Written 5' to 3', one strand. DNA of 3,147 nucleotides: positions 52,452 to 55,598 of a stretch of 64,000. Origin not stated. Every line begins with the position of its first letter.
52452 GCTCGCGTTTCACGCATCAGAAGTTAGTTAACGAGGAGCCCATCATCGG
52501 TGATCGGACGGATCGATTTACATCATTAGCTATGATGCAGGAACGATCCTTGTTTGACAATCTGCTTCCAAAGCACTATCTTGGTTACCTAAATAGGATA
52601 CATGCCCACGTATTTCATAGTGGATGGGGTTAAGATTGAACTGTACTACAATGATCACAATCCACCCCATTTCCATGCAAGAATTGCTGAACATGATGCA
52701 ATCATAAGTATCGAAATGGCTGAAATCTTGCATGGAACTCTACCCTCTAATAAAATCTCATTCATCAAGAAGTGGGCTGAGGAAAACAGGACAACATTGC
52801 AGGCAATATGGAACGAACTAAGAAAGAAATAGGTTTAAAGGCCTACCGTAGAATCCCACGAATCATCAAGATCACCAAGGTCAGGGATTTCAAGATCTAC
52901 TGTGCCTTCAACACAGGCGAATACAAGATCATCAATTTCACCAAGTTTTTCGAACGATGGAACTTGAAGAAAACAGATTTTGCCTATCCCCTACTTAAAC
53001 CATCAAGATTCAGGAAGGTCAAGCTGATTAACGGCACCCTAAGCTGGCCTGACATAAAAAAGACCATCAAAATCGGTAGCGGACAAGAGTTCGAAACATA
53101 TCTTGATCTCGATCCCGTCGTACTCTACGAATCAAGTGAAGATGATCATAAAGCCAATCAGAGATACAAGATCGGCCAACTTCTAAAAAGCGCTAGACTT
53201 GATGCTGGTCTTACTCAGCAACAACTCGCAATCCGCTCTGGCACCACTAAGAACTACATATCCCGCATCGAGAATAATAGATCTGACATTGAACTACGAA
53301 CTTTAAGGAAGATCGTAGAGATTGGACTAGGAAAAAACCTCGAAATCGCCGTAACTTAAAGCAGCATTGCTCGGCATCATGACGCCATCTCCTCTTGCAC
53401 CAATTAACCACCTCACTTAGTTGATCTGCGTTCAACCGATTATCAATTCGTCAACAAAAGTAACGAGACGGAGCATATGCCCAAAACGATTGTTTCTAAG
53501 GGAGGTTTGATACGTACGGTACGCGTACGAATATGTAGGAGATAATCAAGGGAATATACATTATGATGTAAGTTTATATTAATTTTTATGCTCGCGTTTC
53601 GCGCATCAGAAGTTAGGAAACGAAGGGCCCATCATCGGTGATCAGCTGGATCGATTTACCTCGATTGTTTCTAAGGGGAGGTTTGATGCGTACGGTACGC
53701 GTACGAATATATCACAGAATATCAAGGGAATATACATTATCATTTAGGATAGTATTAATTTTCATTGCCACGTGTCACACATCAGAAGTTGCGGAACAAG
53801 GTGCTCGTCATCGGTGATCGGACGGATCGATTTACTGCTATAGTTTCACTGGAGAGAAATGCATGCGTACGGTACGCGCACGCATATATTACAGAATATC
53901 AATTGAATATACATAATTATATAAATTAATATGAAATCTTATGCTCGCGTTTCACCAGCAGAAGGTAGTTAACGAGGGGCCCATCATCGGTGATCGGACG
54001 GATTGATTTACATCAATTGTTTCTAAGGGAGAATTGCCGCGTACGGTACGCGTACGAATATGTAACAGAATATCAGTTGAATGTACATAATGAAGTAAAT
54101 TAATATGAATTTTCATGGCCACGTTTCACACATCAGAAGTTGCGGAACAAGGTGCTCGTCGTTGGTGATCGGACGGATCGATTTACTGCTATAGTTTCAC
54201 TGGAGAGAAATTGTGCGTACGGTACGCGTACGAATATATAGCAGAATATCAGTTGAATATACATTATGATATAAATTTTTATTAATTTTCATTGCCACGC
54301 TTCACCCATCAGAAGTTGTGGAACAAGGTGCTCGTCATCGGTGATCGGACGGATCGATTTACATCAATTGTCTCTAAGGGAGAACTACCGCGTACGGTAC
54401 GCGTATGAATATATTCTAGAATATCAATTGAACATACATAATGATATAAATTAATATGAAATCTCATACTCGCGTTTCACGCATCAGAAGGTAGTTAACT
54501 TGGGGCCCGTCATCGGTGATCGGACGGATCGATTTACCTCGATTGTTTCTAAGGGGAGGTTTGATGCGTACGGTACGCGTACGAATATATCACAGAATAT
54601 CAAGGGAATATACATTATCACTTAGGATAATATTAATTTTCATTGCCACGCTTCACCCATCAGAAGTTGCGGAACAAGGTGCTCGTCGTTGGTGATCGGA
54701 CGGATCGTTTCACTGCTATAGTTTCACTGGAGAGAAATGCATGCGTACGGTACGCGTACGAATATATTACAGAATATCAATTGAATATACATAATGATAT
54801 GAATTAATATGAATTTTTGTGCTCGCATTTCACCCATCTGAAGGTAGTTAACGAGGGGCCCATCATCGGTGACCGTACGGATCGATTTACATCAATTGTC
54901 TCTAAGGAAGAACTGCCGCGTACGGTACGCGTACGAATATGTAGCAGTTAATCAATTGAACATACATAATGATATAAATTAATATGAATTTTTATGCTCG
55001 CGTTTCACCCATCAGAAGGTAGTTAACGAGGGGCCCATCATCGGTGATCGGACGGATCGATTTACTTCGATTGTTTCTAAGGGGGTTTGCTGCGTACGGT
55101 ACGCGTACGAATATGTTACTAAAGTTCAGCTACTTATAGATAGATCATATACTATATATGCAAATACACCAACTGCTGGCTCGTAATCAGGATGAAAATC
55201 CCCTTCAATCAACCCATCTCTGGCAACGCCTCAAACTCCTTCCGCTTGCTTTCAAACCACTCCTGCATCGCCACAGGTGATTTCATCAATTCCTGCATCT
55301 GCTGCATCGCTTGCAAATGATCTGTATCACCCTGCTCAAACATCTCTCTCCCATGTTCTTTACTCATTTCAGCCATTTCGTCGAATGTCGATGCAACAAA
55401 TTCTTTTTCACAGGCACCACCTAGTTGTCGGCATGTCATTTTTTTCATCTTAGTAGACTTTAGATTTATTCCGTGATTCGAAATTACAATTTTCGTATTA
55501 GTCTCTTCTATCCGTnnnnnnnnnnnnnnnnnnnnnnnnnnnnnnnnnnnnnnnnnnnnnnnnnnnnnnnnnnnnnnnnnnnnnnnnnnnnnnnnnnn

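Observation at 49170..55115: About 6 kb bacterial satellite: ~29 tandem 176-bp units organised into 880-bp higher-order repeats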

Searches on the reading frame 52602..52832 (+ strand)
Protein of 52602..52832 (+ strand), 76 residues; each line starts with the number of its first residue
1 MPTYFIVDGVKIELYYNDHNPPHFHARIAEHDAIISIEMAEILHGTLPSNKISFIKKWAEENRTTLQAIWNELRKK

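Call 13: search_protein_families(library=pfam, proteins=[window:52602-52832:+], max_evalue=0.01)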
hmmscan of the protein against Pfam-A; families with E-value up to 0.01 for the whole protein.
window:52602-52832:+ (76 aa): 1 family
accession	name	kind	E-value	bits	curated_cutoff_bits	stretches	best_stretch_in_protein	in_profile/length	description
PF13711.11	DUF4160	-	2.6e-15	56.8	23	1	9-71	1-65/65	Domain of unknown function (DUF4160)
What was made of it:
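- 52602..52832 (+): DUF4160 gene of the inserted cassette (76 aa). Pfam PF13711, E=2.6e-15 (call 13)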

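Call 19: find_encoding_contigs(protein=window:52602-52832:+, flank=10000, max_places=10)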
Protein window:52602-52832:+ (76 aa): no gene with exactly this product is on record in the collection.

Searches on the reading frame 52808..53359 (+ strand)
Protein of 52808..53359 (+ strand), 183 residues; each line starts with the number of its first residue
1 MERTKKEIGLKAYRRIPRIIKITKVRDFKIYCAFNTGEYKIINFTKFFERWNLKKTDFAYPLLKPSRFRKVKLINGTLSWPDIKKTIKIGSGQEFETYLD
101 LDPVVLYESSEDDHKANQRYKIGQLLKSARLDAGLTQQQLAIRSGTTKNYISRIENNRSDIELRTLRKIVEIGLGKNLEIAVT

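Call 13: search_protein_families(library=pfam, proteins=[window:52808-53359:+], max_evalue=0.01)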
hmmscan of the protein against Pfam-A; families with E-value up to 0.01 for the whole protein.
window:52808-53359:+ (183 aa): 6 families
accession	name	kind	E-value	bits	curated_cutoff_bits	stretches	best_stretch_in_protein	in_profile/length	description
PF01381.28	HTH_3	-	9.5e-11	42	23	1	126-171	1-46/55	Helix-turn-helix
PF13560.12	HTH_31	-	4.9e-09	36.8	27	1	122-171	2-52/64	Helix-turn-helix domain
PF12844.13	HTH_19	-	1.3e-08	35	30.2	1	123-171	1-49/64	Helix-turn-helix domain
PF13413.12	HTH_25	-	0.0012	19.1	24.6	1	125-160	1-36/62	Helix-turn-helix domain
PF19200.6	MupG_N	-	0.0025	17.8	24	1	82-174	48-135/237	6-phospho-N-acetylmuramidase, N-terminal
PF13744.12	HTH_37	-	0.0052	17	27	1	109-182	6-79/80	Helix-turn-helix domain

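Call 17: find_encoding_contigs(protein=window:52808-53359:+, flank=10000, max_places=10)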
Protein window:52808-53359:+ (183 aa): no gene with exactly this product is on record in the collection.

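Call 52: find_homologous_proteins(query=window:52808-53359:+, max_evalue=0.00001)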
Query window:52808-53359:+ (183 aa): 507 proteins with E <= 0.00001 among 682 candidates; the best 120 are listed.
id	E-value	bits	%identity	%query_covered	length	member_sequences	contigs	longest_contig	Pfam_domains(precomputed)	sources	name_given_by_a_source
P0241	9.4e-115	399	100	100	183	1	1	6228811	PF12844.14,PF01381.29,PF13560.13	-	-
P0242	1.3e-75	271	68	95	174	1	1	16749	PF12844.14,PF01381.29,PF13560.13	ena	-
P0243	5.8e-73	262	70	95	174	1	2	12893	PF12844.14,PF01381.29,PF13560.13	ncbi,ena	-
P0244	2.7e-72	260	66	95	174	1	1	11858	PF12844.14,PF01381.29,PF13560.13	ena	-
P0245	4.9e-72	259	63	95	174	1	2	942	PF12844.14,PF01381.29,PF13560.13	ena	-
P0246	2.5e-70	254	66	95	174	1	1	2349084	PF12844.14,PF01381.29,PF13560.13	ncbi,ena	-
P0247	3.6e-70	253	66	95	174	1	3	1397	PF12844.14,PF01381.29,PF13560.13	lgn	-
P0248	6.6e-69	249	64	95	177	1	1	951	PF12844.14,PF01381.29,PF13560.13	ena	-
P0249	4.3e-68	247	63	95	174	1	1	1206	PF12844.14,PF01381.29,PF13560.13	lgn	-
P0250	5.5e-68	246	66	95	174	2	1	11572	PF12844.14,PF01381.29,PF13560.13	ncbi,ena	-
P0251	5.0e-67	243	63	95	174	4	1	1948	PF12844.14,PF01381.29,PF13560.13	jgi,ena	-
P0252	7.0e-66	239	63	95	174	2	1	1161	PF12844.14,PF01381.29,PF13560.13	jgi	jgi:DNA-binding XRE family transcriptional regulator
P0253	9.6e-66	239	63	95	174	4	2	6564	PF12844.14,PF01381.29,PF13560.13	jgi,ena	-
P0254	1.6e-65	238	64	95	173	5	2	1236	PF12844.14,PF01381.29,PF13560.13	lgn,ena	-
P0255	2.2e-65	238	63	95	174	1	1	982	PF12844.14,PF01381.29,PF13560.13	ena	-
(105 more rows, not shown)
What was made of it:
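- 52808..53359 (+): XRE-type HTH gene of the cassette (183-aa ORF; homologues are about 174 aa). Pfam HTH_3, E=9.5e-11 (call 13); homologues (call 52)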

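Call 56: find_encoding_contigs(protein=P0243, flank=5000, max_places=3)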
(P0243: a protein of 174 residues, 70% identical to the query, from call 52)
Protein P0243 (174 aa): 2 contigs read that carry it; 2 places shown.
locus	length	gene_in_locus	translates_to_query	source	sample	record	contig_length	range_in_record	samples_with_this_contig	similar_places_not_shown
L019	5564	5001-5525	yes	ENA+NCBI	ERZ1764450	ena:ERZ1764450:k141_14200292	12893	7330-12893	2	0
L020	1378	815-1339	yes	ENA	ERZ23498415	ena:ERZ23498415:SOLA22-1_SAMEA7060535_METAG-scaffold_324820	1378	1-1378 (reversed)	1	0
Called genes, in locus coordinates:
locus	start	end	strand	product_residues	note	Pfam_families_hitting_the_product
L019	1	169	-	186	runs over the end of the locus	PF03848:TehB, PF13489:Methyltransf_23, PF05175:MTS, PF13847:Methyltransf_31, PF08241:Methyltransf_11, PF08242:Methyltransf_12 (weak), PF13649:Methyltransf_25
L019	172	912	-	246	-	PF00139:Lectin_legB, PF03388:Lectin_leg-like (faint), PF18483:Lectin_L-type_dom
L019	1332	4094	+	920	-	PF13442:Cytochrome_CBB3, PF20601:DUF6797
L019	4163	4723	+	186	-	PF01872:RibD_C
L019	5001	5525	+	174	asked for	PF12844:HTH_19, PF13560:HTH_31, PF01381:HTH_3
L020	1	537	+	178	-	?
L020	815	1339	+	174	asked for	PF12844:HTH_19, PF13560:HTH_31, PF01381:HTH_3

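Call 57: find_encoding_contigs(protein=P0246, flank=5000, max_places=3)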
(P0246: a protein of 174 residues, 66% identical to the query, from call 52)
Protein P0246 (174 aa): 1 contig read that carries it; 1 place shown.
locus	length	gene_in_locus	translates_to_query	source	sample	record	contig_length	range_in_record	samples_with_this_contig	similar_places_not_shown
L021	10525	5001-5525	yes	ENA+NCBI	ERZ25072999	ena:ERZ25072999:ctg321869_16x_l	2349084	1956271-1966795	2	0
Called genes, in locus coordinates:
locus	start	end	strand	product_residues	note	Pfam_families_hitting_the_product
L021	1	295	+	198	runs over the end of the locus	PF22483:Mu-transpos_C_2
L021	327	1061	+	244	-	PF01695:IstB_IS21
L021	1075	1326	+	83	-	-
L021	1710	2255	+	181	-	-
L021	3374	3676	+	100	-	-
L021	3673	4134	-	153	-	PF00589:Phage_integrase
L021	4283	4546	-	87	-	PF13495:Phage_int_SAM_4 (weak)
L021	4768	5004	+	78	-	PF13711:DUF4160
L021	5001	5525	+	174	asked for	PF12844:HTH_19 (weak), PF13560:HTH_31, PF01381:HTH_3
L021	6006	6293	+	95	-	PF01381:HTH_3, PF13443:HTH_26 (weak)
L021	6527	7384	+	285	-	PF02899:Phage_int_SAM_1, PF13495:Phage_int_SAM_4, PF00589:Phage_integrase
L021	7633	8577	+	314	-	PF04986:Y2_Tnp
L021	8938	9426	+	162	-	-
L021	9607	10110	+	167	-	PF00903:Glyoxalase (weak), PF13669:Glyoxalase_4 (weak)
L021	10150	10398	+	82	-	PF00583:Acetyltransf_1, PF13508:Acetyltransf_7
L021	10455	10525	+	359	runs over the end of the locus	PF00282:Pyridoxal_deC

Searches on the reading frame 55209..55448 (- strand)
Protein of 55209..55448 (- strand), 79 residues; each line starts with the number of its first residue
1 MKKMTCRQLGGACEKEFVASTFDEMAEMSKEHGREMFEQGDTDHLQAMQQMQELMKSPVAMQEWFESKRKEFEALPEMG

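Call 82: search_protein_families(library=pfam, proteins=[window:55209-55448:-], max_evalue=1)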
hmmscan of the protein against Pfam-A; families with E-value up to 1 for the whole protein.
window:55209-55448:- (79 aa): 1 family
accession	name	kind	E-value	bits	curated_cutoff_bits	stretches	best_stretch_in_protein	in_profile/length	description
PF06348.16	DUF1059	-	0.0057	17.3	21.1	1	1-34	1-34/56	Protein of unknown function (DUF1059)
